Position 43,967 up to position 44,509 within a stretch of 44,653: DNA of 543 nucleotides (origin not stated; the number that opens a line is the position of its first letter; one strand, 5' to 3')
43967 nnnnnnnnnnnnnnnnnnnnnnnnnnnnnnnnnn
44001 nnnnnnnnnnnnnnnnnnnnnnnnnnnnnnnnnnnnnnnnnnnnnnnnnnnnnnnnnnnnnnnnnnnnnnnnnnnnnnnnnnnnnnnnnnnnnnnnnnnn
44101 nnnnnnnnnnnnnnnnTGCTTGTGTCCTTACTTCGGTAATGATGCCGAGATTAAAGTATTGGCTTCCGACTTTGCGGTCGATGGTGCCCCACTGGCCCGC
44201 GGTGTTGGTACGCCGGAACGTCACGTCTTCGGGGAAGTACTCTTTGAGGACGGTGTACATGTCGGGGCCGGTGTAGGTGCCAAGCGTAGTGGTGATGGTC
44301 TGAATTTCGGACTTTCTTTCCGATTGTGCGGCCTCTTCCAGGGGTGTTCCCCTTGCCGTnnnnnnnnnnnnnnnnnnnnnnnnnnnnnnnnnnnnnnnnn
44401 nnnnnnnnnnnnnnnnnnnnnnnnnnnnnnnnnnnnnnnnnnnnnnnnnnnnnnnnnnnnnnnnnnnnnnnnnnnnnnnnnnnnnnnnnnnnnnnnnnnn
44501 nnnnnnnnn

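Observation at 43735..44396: Self-contained two-gene accessory cassette between lysis genes and int: strong promoter, non-AUG-start small protein coupled to an XRE-HTH protein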

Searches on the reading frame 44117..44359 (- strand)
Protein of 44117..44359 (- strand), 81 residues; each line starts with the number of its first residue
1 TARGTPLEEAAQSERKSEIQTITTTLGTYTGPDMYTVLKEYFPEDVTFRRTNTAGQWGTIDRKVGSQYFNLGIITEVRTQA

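Call 6: search_protein_families(library=pfam, proteins=[window:44117-44341:-], max_evalue=1)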
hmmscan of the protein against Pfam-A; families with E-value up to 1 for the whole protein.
window:44117-44341:- (75 aa): 1 family
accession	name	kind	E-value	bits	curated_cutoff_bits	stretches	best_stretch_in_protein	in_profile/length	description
PF02213.21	GYF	-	0.053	13.7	25.7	1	21-51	12-42/45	GYF domain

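Call 7: search_protein_families(library=phrogs, proteins=[window:44117-44341:-], max_evalue=1)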
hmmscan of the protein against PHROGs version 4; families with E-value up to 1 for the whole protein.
window:44117-44341:- (75 aa): 0 families

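Call 9: search_dna_similar(query=window:44117-44359:-, collection=phages, mode=protein, max_evalue=1, max_rows=40)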
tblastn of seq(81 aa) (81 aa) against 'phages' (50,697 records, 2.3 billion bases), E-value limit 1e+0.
No match.

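Call 11: find_homologous_proteins(query=window:44117-44359:-, max_evalue=0.01)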
Query seq(81 aa) (81 aa): 23 proteins with E <= 0.01 among 23 candidates.
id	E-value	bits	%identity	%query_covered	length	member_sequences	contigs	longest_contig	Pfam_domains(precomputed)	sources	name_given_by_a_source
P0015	1.5e-40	154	95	94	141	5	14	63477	-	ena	-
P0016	4.0e-36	140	87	94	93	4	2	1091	-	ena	-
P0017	4.9e-32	127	80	94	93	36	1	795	-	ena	-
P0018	2.4e-31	124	92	63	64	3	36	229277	-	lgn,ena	-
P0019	3.5e-31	124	80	86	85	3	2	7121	-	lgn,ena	-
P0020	3.0e-30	121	89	78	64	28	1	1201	-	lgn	-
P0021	9.0e-30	119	88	63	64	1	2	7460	-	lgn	-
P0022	2.8e-29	118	87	78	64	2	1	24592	-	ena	-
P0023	9.5e-27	110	82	63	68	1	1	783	-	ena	-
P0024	1.3e-26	109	83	78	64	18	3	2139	-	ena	-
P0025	2.0e-26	109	79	78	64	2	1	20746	-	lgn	-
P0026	3.1e-26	108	81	78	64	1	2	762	-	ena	-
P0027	3.8e-26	108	79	78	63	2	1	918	-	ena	-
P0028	4.5e-26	108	78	78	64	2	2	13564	-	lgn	-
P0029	7.1e-26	107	81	78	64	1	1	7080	-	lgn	-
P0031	1.2e-25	106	78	78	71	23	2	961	-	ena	-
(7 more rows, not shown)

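Call 14: find_encoding_contigs(protein=P0015, flank=4000, max_places=6)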
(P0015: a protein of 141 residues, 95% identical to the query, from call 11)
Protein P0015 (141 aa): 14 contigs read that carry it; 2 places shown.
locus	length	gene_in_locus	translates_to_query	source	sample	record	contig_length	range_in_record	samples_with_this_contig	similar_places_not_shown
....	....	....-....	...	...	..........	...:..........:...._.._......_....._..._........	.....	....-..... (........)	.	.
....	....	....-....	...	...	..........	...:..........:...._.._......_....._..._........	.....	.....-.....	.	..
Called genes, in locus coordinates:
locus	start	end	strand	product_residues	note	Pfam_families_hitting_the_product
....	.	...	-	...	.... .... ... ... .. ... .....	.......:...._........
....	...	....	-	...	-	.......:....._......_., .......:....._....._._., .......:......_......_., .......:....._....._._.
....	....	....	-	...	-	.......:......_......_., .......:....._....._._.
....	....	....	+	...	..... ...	-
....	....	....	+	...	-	-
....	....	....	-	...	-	-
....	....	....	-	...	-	-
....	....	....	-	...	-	-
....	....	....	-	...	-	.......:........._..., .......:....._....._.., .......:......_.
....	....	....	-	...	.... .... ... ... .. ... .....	-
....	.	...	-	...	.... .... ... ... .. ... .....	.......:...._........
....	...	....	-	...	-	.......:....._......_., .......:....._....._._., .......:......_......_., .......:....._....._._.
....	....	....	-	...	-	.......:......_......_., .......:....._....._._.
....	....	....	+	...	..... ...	-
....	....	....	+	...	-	-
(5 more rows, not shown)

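Call 15: find_encoding_contigs(protein=P0018, flank=4000, max_places=8)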
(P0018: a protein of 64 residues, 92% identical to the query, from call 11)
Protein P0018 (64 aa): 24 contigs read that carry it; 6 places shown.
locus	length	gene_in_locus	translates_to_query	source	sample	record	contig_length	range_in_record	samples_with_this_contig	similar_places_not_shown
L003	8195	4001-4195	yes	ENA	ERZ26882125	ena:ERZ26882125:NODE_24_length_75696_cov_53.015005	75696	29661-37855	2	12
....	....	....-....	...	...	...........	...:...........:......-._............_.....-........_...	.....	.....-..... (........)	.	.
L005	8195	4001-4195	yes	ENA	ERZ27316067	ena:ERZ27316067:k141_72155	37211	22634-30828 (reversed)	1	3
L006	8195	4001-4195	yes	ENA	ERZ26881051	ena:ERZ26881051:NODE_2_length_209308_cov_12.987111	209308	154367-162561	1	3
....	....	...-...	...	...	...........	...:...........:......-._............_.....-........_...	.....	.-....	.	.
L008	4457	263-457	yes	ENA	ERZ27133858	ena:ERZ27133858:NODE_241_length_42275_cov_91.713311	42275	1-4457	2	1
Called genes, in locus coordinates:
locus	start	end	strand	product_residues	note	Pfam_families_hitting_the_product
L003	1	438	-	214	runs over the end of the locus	PF00436:SSB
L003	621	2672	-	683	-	PF05425:CopD, PF09678:Caa3_CtaG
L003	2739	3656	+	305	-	PF00126:HTH_1, PF03466:LysR_substrate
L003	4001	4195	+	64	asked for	-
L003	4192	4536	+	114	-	-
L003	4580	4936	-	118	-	-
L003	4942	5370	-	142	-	-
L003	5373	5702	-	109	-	-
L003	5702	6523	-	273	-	PF01510:Amidase_2, PF27131:Rv3766_C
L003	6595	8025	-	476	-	PF01522:Polysacc_deac_1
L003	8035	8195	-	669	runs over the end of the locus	PF27308:XkdV_N (faint), PF01522:Polysacc_deac_1 (weak)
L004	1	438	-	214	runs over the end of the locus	PF00436:SSB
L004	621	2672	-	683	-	PF05425:CopD, PF09678:Caa3_CtaG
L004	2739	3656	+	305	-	PF00126:HTH_1, PF03466:LysR_substrate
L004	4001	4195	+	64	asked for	-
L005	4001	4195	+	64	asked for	-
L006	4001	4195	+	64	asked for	-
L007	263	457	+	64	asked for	-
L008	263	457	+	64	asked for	-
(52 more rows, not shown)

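Call 23: search_protein_families(library=padloc, proteins=[P0018], max_evalue=1)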
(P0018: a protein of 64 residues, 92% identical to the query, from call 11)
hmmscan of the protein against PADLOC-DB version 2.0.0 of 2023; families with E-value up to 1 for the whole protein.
P0018 (64 aa): 0 families

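Call 24: search_protein_families(library=ncbifam, proteins=[P0018], max_evalue=1)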
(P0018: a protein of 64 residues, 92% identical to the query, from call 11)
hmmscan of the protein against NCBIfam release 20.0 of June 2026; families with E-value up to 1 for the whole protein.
P0018 (64 aa): 0 families

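Call 80: find_encoding_contigs(protein=P0031, flank=1500, max_places=4)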
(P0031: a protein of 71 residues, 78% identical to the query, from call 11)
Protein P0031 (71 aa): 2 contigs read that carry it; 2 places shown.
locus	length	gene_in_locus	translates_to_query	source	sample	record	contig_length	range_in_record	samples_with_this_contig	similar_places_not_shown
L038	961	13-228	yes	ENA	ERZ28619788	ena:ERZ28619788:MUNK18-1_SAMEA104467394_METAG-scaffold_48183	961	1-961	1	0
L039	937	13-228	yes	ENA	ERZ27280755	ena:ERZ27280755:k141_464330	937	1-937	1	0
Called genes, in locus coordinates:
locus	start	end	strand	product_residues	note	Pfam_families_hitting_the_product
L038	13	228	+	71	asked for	-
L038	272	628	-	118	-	-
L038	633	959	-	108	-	?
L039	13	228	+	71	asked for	-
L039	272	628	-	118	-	-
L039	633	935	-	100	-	?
